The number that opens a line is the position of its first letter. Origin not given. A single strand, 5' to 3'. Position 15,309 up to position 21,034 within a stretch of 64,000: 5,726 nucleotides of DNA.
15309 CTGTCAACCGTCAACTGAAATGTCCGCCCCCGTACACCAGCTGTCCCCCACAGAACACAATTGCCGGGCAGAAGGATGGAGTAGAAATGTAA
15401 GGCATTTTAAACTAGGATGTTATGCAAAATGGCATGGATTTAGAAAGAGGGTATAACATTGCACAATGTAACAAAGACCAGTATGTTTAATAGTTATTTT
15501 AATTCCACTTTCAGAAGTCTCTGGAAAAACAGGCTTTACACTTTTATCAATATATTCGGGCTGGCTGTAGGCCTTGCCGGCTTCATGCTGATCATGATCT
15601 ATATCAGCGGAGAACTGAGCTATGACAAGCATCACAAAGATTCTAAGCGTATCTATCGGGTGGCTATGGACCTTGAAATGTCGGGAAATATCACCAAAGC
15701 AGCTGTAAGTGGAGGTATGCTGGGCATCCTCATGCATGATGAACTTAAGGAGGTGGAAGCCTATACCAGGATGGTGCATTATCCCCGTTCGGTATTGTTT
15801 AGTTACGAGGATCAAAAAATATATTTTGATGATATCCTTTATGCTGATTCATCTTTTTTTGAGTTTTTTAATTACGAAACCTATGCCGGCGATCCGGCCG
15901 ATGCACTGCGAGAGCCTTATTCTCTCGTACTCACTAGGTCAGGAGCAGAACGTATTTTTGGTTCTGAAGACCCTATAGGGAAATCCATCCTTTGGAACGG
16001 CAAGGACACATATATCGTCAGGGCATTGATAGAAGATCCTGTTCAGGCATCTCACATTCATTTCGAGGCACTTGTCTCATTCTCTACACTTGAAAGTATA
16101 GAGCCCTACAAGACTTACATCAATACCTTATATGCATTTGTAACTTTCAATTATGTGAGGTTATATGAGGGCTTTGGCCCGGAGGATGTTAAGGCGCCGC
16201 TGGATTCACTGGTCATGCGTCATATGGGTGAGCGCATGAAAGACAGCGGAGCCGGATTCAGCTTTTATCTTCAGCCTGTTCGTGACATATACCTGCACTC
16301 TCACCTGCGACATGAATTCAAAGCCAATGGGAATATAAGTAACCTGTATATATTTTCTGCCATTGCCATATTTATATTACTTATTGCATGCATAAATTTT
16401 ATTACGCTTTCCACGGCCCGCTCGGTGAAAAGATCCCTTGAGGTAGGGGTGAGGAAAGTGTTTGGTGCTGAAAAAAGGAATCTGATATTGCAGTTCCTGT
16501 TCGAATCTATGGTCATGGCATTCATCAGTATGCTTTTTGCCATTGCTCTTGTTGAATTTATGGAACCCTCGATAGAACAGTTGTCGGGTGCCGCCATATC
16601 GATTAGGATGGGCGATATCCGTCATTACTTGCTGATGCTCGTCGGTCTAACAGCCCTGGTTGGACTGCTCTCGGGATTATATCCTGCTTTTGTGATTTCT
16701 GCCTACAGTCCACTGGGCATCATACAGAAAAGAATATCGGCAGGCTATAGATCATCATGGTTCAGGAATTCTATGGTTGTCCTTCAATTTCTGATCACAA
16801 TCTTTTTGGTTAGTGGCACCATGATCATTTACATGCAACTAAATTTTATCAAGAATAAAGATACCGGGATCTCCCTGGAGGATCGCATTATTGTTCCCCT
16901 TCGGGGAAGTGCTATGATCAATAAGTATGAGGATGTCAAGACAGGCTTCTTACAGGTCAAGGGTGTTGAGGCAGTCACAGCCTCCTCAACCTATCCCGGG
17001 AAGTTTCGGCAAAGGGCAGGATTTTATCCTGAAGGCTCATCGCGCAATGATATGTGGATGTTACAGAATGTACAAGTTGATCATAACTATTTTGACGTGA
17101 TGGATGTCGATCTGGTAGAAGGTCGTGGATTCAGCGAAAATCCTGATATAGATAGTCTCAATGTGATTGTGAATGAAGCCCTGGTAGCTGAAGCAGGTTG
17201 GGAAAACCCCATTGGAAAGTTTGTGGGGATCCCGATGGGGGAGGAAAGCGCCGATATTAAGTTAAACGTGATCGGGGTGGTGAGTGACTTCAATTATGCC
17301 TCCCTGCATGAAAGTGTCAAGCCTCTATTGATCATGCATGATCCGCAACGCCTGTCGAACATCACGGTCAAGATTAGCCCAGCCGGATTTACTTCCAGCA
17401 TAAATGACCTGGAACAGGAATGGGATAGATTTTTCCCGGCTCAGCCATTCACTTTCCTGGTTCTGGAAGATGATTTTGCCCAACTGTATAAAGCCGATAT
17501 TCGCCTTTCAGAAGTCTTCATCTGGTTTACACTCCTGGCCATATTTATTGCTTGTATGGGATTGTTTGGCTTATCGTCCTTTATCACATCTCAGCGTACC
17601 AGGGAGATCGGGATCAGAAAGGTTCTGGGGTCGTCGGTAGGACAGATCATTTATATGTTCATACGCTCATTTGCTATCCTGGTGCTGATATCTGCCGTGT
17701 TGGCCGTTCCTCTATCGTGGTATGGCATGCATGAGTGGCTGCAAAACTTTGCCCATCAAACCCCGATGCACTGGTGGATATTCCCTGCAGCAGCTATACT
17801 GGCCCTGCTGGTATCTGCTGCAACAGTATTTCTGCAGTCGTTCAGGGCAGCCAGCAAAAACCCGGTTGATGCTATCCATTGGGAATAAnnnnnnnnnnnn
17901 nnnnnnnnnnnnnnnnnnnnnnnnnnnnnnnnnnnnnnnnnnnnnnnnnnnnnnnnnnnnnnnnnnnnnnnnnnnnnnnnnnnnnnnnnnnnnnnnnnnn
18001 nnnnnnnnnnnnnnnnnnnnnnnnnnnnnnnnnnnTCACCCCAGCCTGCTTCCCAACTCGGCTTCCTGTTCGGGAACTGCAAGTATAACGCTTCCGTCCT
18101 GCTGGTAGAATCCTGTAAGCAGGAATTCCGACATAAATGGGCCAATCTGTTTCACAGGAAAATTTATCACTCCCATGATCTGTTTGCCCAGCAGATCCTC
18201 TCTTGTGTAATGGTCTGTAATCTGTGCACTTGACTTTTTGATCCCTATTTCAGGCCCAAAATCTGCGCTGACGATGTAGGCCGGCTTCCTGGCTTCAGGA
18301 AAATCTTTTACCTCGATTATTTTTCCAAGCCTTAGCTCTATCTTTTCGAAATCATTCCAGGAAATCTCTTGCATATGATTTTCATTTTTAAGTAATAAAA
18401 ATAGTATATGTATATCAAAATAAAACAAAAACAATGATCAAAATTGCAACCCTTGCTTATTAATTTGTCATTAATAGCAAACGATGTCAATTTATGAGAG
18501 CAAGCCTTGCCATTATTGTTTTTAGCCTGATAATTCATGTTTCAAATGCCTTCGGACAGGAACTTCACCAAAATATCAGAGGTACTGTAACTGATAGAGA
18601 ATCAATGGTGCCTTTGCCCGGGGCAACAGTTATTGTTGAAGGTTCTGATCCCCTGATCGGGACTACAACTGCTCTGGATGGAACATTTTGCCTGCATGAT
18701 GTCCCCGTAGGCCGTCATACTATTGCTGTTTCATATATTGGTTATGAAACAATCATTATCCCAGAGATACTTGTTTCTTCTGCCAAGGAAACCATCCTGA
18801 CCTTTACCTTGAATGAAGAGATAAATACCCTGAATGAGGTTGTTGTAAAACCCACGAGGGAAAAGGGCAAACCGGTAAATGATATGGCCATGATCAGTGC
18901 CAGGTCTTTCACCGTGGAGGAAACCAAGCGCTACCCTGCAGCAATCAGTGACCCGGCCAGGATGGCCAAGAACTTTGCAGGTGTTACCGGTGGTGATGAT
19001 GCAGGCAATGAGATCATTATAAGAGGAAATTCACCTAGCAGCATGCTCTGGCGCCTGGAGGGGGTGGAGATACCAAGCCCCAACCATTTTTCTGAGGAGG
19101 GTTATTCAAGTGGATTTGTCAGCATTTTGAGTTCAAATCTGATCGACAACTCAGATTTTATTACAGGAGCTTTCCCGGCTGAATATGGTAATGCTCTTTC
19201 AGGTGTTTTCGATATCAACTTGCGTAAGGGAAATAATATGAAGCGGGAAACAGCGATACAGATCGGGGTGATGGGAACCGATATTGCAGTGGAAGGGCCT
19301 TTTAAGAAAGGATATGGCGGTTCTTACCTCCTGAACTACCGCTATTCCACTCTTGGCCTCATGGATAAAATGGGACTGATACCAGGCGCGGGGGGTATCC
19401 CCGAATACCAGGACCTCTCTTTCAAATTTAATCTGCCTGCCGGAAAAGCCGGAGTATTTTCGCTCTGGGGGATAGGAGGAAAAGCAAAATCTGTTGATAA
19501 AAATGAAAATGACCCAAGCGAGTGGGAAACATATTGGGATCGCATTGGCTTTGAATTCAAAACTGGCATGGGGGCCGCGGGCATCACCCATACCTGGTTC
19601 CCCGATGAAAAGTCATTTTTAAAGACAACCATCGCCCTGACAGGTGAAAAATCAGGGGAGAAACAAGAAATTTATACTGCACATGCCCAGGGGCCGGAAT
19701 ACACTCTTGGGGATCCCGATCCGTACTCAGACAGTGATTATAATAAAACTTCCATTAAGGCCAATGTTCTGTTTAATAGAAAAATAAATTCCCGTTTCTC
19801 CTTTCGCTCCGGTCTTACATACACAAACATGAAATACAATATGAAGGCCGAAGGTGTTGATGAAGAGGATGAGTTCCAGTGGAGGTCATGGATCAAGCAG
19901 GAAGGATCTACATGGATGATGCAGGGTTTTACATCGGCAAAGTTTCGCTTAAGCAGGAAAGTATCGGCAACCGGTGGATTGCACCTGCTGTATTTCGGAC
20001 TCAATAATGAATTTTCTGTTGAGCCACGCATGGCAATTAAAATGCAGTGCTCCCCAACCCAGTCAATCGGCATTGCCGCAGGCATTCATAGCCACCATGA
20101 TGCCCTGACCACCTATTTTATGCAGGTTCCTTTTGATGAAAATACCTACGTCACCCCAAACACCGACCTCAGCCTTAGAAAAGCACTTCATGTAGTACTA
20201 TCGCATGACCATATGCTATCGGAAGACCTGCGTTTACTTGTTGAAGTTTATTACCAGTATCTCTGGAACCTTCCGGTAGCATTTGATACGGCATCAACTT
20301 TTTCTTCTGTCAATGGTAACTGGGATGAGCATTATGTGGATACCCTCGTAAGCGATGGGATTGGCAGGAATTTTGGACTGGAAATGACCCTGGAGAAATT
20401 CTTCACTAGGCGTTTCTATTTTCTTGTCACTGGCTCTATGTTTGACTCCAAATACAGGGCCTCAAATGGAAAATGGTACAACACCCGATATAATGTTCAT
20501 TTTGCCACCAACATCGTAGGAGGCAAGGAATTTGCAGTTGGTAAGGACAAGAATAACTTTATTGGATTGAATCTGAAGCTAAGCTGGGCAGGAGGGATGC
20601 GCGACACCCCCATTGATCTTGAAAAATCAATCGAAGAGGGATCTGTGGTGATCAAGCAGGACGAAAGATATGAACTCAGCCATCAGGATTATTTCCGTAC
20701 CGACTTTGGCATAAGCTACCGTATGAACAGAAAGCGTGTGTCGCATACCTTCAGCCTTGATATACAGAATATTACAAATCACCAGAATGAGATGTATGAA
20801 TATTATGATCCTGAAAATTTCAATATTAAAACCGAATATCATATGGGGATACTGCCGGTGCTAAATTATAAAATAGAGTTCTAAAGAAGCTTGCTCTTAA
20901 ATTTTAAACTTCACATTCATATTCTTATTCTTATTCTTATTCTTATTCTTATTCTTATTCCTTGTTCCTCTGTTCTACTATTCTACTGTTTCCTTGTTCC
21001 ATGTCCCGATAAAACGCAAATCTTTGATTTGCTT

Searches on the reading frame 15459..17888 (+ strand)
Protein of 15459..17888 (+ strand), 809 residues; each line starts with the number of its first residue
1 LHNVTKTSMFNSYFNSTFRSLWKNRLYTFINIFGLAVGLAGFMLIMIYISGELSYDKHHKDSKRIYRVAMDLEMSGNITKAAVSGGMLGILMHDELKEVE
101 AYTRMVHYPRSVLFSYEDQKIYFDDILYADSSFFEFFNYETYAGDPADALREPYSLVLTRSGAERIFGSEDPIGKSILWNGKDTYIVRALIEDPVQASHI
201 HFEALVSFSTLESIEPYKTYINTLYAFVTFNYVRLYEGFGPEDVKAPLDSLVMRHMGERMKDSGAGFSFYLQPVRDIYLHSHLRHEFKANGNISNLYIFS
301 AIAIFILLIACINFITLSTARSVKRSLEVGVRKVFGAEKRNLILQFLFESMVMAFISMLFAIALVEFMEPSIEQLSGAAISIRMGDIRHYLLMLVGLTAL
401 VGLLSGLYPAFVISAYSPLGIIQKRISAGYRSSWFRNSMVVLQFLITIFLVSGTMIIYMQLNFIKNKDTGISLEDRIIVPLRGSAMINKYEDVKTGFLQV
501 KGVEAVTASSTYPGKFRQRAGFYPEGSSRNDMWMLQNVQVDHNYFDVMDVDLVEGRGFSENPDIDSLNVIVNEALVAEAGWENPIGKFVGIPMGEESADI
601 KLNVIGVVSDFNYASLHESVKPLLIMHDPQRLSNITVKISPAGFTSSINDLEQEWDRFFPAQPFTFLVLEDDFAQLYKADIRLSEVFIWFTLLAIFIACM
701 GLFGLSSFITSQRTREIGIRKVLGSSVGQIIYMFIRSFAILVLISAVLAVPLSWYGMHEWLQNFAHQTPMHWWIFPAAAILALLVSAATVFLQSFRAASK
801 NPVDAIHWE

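Call 68: search_protein_families(library=pfam, proteins=[window:15459-17888:+], max_evalue=0.00001)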
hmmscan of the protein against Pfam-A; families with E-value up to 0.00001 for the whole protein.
window:15459-17888:+ (809 aa): 2 families
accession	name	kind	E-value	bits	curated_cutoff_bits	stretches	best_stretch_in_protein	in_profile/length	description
PF12704.14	MacB_PCD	-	1.5e-26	94.4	27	2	28-246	1-202/207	MacB-like periplasmic core domain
PF02687.27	FtsX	-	2.9e-24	85.9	25.5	2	690-802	3-120/120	FtsX-like permease C-terminal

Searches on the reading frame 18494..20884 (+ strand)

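Call 68: search_protein_families(library=pfam, proteins=[window:18494-20884:+], max_evalue=0.00001)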
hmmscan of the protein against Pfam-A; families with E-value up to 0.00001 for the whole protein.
window:18494-20884:+ (796 aa): 3 families
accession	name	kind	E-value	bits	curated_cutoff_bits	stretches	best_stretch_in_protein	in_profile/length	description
PF13715.12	CarbopepD_reg_2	-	4.1e-18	65.6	32.2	1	28-118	1-88/88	CarboxypepD_reg-like domain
PF13620.12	CarboxypepD_reg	-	3.7e-15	56.5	32.3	1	28-106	2-81/82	Carboxypeptidase regulatory-like domain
PF07715.20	Plug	-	3.1e-06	28.1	23.9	1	138-238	11-107/107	TonB-dependent Receptor Plug Domain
